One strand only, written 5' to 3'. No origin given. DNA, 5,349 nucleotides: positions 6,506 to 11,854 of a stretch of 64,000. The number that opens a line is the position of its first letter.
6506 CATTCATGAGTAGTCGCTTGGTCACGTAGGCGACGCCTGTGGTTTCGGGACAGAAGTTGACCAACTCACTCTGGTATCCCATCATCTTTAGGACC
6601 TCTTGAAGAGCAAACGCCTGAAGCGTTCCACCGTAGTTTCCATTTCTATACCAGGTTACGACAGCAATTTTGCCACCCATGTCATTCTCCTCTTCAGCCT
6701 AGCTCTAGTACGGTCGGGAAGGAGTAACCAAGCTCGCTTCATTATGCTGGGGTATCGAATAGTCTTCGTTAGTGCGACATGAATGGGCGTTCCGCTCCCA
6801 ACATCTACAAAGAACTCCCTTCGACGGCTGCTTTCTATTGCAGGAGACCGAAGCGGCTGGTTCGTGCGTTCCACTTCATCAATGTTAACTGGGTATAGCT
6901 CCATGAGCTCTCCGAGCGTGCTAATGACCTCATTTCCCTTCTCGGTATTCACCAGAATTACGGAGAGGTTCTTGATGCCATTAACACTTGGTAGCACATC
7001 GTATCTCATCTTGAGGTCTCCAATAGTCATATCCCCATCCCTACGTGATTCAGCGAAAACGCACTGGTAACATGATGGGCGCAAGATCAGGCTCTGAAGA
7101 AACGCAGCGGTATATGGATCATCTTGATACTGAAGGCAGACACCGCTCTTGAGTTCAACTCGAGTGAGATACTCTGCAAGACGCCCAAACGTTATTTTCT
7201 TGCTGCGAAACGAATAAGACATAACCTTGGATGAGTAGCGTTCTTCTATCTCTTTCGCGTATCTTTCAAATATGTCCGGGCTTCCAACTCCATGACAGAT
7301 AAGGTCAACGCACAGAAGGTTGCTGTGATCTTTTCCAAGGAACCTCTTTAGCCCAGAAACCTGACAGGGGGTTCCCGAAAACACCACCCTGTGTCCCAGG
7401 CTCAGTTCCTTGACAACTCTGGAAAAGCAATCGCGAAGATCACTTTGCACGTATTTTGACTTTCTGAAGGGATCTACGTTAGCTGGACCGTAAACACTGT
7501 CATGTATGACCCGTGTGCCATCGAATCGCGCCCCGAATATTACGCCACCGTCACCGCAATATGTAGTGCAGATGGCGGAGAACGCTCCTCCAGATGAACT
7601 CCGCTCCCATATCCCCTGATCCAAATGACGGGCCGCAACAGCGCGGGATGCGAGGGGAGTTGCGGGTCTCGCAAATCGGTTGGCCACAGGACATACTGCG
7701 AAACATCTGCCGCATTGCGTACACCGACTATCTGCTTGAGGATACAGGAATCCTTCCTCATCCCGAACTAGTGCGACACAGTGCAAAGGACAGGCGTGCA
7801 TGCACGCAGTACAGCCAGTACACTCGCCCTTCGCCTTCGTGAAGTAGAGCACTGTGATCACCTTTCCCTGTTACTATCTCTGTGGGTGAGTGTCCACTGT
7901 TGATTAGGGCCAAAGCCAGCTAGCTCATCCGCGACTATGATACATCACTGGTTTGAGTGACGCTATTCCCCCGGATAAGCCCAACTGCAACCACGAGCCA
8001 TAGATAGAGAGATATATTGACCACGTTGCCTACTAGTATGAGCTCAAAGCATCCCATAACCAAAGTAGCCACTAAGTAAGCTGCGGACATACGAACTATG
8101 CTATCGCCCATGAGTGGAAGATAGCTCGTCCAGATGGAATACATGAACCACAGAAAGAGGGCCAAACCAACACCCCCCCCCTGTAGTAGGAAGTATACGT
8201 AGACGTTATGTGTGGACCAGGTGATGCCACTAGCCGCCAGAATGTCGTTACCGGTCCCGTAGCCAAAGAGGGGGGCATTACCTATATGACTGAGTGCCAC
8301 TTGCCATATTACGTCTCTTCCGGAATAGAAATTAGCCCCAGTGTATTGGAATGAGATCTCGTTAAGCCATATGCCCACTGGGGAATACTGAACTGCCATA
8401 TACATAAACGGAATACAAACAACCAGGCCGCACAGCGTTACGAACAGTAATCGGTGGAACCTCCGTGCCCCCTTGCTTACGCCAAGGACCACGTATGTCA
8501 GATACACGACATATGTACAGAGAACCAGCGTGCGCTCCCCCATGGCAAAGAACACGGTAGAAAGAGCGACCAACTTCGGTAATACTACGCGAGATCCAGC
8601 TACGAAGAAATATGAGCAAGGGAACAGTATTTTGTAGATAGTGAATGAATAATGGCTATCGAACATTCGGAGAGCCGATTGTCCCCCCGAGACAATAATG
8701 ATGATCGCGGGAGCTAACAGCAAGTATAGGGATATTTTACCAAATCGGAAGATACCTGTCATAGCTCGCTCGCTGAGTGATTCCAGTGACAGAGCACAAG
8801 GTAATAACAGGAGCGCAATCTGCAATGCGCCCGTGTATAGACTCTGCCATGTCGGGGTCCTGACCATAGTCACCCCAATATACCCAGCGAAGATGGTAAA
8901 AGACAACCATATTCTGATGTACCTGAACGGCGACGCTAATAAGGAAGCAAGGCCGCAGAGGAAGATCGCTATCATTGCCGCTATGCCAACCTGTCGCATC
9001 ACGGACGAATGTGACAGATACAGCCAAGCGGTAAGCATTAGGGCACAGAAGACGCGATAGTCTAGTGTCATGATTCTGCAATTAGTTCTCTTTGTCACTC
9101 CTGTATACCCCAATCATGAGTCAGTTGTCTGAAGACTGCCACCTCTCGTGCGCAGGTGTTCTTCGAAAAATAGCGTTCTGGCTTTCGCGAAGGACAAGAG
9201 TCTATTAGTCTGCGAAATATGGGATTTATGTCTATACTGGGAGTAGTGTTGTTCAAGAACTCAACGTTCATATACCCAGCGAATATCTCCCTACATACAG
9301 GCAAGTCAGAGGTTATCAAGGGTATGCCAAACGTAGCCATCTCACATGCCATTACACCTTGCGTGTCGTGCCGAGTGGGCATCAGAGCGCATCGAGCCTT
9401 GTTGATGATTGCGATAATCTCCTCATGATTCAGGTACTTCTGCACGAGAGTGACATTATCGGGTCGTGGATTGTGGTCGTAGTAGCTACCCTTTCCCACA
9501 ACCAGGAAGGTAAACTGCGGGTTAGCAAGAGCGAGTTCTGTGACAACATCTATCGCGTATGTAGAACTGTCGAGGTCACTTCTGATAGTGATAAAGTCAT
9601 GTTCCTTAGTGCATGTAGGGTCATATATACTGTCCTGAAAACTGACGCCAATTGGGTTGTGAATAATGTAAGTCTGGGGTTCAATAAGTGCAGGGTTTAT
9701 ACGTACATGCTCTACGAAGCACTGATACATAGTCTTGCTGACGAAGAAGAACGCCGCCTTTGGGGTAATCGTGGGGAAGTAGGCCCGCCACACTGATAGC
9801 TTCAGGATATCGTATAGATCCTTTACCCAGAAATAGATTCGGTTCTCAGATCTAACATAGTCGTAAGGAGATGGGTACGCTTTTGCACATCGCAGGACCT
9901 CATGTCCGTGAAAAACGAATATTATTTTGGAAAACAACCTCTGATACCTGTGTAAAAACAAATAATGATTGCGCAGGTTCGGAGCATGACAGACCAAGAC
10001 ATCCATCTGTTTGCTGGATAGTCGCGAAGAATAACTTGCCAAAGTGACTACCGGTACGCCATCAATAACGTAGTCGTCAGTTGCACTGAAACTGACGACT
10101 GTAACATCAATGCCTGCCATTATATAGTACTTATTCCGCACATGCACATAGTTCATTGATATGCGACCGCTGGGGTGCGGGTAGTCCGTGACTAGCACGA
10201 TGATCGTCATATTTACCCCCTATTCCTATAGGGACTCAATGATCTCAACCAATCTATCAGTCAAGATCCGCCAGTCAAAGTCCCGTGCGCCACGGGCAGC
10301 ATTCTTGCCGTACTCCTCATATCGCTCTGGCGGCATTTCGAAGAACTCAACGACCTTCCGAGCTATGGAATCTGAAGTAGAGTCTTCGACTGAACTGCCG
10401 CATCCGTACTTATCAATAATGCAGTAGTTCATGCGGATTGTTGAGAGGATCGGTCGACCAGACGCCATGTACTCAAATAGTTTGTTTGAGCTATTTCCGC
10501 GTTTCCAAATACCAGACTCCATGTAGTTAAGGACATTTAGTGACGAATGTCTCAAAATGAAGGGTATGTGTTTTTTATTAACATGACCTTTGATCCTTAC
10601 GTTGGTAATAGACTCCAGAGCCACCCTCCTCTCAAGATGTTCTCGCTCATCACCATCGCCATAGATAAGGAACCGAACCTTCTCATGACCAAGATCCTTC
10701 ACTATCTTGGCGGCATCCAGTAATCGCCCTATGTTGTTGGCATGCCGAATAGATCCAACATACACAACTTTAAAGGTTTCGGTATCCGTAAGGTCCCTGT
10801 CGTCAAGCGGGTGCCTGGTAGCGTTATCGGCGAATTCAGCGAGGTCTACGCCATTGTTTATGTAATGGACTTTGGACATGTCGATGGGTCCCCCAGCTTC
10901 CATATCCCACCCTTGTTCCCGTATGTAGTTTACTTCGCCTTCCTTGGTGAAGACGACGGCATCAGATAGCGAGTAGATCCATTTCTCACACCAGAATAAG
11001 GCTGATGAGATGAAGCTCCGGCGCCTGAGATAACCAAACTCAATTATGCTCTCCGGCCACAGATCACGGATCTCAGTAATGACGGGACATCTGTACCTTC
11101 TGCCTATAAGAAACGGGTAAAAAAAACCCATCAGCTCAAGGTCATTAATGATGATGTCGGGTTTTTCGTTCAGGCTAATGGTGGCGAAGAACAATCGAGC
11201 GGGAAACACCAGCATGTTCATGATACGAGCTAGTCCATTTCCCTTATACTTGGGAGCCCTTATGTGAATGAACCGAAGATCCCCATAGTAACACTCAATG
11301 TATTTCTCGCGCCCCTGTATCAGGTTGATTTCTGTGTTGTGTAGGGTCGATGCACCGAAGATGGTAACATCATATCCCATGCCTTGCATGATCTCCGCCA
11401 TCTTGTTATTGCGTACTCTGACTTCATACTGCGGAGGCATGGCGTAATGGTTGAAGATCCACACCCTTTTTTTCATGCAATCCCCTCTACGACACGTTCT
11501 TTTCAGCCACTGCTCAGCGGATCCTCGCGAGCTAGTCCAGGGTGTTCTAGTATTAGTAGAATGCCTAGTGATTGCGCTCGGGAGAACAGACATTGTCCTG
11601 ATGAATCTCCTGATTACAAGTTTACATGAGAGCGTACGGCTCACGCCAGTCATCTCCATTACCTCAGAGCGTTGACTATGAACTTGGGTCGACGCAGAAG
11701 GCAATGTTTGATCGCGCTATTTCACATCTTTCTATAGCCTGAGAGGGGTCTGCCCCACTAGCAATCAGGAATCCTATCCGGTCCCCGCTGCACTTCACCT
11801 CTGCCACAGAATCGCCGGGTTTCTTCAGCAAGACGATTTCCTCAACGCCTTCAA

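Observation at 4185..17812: Predicted unusual repeat unit: diamino- or amido-modified deoxy-hexose, pyruvylated, with a possible amino-acid-amidated ManNAcA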

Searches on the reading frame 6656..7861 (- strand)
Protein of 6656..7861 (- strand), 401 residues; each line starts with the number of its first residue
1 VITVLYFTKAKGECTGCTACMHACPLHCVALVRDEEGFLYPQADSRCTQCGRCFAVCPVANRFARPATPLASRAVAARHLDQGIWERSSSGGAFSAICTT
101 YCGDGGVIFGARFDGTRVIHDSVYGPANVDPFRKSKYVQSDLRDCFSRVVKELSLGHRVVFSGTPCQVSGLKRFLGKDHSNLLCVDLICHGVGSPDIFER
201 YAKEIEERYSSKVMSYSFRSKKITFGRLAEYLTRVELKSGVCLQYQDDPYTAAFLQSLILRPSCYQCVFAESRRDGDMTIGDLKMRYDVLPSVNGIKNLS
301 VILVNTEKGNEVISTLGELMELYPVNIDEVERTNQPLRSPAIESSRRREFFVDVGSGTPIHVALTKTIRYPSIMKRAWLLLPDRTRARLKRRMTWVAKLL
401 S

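Call 3: search_protein_families(library=pfam, proteins=[window:6656-7861:-])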
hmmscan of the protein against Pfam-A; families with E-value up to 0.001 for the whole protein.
window:6656-7861:- (401 aa): 9 families
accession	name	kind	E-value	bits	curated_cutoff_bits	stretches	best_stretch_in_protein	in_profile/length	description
PF04432.18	FrhB_FdhB_C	-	6e-18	65.6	23.3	1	157-316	2-136/150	Coenzyme F420 hydrogenase/dehydrogenase, beta subunit C terminus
PF13187.11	Fer4_9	-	1.4e-07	31.9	27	1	13-59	1-49/52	4Fe-4S dicluster domain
PF14697.11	Fer4_21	-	4.4e-07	30.4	35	1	12-61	6-55/59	4Fe-4S dicluster domain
PF13183.11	Fer4_8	-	1.2e-06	29.3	27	1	45-81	3-42/68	4Fe-4S dicluster domain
PF13237.11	Fer4_10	-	1.9e-06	28.1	25.5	1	12-58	7-53/53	4Fe-4S dicluster domain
PF12838.12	Fer4_7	-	2.4e-06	28.4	27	1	14-60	2-51/52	4Fe-4S dicluster domain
PF12837.12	Fer4_6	-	0.00027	21.2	25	1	45-59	7-21/24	4Fe-4S binding domain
PF25160.1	LdpA_Fe-S-bd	-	0.00027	21.1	27.6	0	44-60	25-41/49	LdpA Fe-S cluster-binding domain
PF00037.32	Fer4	-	0.0005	20.2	21.1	0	45-59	6-20/24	4Fe-4S binding domain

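Call 5: search_protein_families(library=ncbifam, proteins=[window:6656-7861:-], max_evalue=0.01)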
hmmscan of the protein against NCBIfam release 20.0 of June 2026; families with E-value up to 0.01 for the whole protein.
window:6656-7861:- (401 aa): 37 families (the best 25 are shown)
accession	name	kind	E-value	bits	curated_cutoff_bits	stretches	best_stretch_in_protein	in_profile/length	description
NF058577.1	FdxA_fam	equivalog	1.2e-05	25.4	65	1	12-59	7-50/52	4Fe-4S ferredoxin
TIGR01971.1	NuoI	subfamily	1.8e-05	24.3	113.05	1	4-60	34-96/121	NADH-quinone oxidoreductase, chain I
NF043069.1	T4HPD_activ_SAM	equivalog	1.8e-05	24.2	425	1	11-68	50-103/299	trans-4-hydroxy-L-proline dehydratase activase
NF004541.0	PRK05888.2-2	equivalog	2.4e-05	24.2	217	1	11-60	60-109/168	NADH-quinone oxidoreductase subunit NuoI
NF043039.1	HgcAB_like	equivalog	2.9e-05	23.9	285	1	8-59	296-346/350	HgcAB-like fusion protein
NF009053.0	PRK12387.1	subfamily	4.6e-05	23.3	204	1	12-60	38-88/180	formate hydrogenlyase complex iron-sulfur subunit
NF010366.0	PRK13795.1-1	equivalog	6.7e-05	21.2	745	1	12-63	608-654/667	hypothetical protein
NF006221.0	PRK08348.1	subfamily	8.1e-05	22.3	124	1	12-60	44-90/136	NADH-plastoquinone oxidoreductase subunit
TIGR02494.1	PFLE_PFLC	subfamily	0.00012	21.5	174.35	1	11-92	47-127/293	glycyl-radical enzyme activating protein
NF042909.1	FMH_DH_FwdF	exception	0.00017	20.8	375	1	11-60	224-272/336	tungsten-dependent formylmethanofuran dehydrogenase subunit FwdF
TIGR02163.1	napH_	subfamily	0.00019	21.1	213.05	1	10-59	199-248/255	NapH/MauN family ferredoxin-type protein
TIGR02936.1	fdxN_nitrog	equivalog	0.0002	21.4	80.55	0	9-30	67-88/91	ferredoxin III, nif-specific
NF038196.1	ferrodoxin_EFR1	subfamily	0.00025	21.1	75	1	10-59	182-226/242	EFR1 family ferrodoxin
NF007013.0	PRK09477.1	equivalog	0.00027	20.1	234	1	9-58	221-270/286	quinol dehydrogenase ferredoxin subunit NapH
TIGR02700.1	flavo_MJ0208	hypoth_equivalog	0.00034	20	251.35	1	6-60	142-192/234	dihydromethanopterin reductase (acceptor)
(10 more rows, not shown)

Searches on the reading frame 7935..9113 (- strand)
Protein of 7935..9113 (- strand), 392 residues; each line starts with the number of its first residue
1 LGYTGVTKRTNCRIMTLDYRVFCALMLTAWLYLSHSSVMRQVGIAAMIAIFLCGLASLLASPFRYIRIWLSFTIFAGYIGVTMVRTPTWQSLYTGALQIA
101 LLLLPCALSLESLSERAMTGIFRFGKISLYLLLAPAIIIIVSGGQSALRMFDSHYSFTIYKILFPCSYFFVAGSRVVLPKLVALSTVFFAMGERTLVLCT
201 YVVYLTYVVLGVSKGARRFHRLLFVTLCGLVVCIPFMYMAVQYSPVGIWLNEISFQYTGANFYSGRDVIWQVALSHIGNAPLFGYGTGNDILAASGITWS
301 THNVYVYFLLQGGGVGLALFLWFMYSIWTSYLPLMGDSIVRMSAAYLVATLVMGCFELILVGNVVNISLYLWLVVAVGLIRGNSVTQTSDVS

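Call 3: search_protein_families(library=pfam, proteins=[window:7935-9113:-])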
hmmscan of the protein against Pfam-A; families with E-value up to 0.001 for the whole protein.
window:7935-9113:- (392 aa): 1 family
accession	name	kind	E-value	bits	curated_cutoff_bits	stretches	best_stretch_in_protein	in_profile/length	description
PF04932.20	Wzy_C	-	2.2e-09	37.7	31.7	1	182-321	4-149/149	O-Antigen ligase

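Call 5: search_protein_families(library=ncbifam, proteins=[window:7935-9113:-], max_evalue=0.01)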
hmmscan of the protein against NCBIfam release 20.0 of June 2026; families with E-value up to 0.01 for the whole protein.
window:7935-9113:- (392 aa): 0 families

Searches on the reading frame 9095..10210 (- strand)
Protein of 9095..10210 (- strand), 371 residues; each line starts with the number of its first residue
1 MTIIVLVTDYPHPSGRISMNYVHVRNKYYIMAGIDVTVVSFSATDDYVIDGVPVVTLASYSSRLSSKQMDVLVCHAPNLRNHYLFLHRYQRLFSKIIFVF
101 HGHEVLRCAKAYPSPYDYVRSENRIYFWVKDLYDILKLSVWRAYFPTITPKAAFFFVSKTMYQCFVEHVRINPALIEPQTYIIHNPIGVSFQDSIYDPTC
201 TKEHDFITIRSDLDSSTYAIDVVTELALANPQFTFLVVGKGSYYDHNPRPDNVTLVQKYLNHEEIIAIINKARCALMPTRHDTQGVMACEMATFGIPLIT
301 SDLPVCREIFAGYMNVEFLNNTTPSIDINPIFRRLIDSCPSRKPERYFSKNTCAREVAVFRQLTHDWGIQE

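Call 3: search_protein_families(library=pfam, proteins=[window:9095-10210:-])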
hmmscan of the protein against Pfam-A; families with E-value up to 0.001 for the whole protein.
window:9095-10210:- (371 aa): 2 families
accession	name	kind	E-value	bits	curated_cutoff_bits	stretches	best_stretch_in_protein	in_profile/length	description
PF13692.12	Glyco_trans_1_4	-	1.3e-07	32.4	27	1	217-310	18-115/142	Glycosyl transferases group 1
PF00534.26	Glycos_transf_1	-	7.5e-07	29.3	26.4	1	219-311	33-132/172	Glycosyl transferases group 1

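Call 5: search_protein_families(library=ncbifam, proteins=[window:9095-10210:-], max_evalue=0.01)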
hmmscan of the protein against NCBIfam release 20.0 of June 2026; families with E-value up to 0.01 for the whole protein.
window:9095-10210:- (371 aa): 3 families
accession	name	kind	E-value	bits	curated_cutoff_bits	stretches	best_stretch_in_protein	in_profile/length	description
NF053787.1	GlcN_PG_synth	equivalog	0.0011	18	480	1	230-307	223-297/361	N-acetylglucosaminyl phosphatidylglycerol synthase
NF049987.1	DaglGlyslTfaseDgs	equivalog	0.0022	17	500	1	248-311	209-271/332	processive diacylglycerol alpha-glucosyltransferase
TIGR04157.1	glyco_rSAM_CFB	subfamily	0.0025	16.9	400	1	218-310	244-339/406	TIGR04157 family glycosyltransferase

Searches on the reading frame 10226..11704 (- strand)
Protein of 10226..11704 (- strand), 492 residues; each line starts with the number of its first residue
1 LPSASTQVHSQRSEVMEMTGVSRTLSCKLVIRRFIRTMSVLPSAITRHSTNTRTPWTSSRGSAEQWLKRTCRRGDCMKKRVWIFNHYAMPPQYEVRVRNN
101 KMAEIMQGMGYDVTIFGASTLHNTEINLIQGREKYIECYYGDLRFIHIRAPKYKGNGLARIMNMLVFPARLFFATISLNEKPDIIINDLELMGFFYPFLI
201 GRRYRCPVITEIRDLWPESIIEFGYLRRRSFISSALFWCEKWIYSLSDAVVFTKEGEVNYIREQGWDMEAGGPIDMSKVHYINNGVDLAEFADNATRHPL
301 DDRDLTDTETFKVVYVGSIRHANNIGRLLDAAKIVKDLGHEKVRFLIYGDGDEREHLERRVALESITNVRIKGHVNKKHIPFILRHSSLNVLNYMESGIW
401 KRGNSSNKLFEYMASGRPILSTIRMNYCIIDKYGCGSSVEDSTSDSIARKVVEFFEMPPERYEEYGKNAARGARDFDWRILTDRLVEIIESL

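Call 3: search_protein_families(library=pfam, proteins=[window:10226-11704:-])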
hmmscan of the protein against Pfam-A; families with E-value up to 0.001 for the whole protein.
window:10226-11704:- (492 aa): 5 families
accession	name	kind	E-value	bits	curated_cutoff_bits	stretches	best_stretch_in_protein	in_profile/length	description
PF00534.26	Glycos_transf_1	-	3.4e-15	56.5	26.4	1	307-470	12-170/172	Glycosyl transferases group 1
PF13692.12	Glyco_trans_1_4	-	3.6e-15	56.9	27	1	312-454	3-139/142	Glycosyl transferases group 1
PF13579.12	Glyco_trans_4_4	-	5.8e-11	43.4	29.7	1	96-268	4-149/158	Glycosyl transferase 4-like domain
PF13439.12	Glyco_transf_4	-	2.6e-10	41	28.5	1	103-289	12-169/170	Glycosyltransferase Family 4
PF13524.12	Glyco_trans_1_2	-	6.8e-06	26.5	25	1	335-471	6-127/144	Glycosyl transferase-like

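Call 5: search_protein_families(library=ncbifam, proteins=[window:10226-11704:-], max_evalue=0.01)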
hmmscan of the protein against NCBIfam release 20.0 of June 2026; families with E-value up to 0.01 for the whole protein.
window:10226-11704:- (492 aa): 10 families
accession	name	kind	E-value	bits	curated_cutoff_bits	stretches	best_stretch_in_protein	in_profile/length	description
TIGR03088.1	stp2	hypoth_equivalog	3e-15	56.2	409.05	1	274-484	157-365/374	TIGR03088 family PEP-CTERM/XrtA system glycosyltransferase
TIGR04063.1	stp3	hypoth_equivalog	5.5e-13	48.6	442.05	1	160-456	73-359/397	TIGR04063 family PEP-CTERM/XrtA system glycosyltransferase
TIGR03087.1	stp1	hypoth_equivalog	6.2e-07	28.9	316.65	1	234-490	160-395/397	TIGR03087 family PEP-CTERM/XrtA system glycosyltransferase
NF047676.1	TeichurnBiosyTuaH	equivalog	6.6e-07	28.5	550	1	275-487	181-382/384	teichuronic acid biosynthesis protein TuaH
TIGR02149.1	glgA_Coryne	subfamily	1.2e-05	24.6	302.4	1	238-336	136-230/391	glycogen synthase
TIGR04157.1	glyco_rSAM_CFB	subfamily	2.4e-05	23.5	400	1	274-380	190-294/406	TIGR04157 family glycosyltransferase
TIGR04047.1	MSMEG_0565_glyc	hypoth_equivalog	0.00018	20.7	259.85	1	280-478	162-360/373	MSMEG_0565 family glycosyltransferase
NF053787.1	GlcN_PG_synth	equivalog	0.00019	20.4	480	0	410-488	279-355/361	N-acetylglucosaminyl phosphatidylglycerol synthase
NF038229.1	Glyco4_Geo_Pelo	equivalog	0.0009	18.3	400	1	275-430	131-276/338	GPMC system family 4 glycosyltransferase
NF050056.1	ProtGlycPglH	equivalog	0.0022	17.1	600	1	311-377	180-245/354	GalNAc-alpha-(1->4)-GalNAc-alpha-(1->3)-diNAcBac-PP-undecaprenol alpha-1,4-N-acetyl-D-galactosaminyltransferase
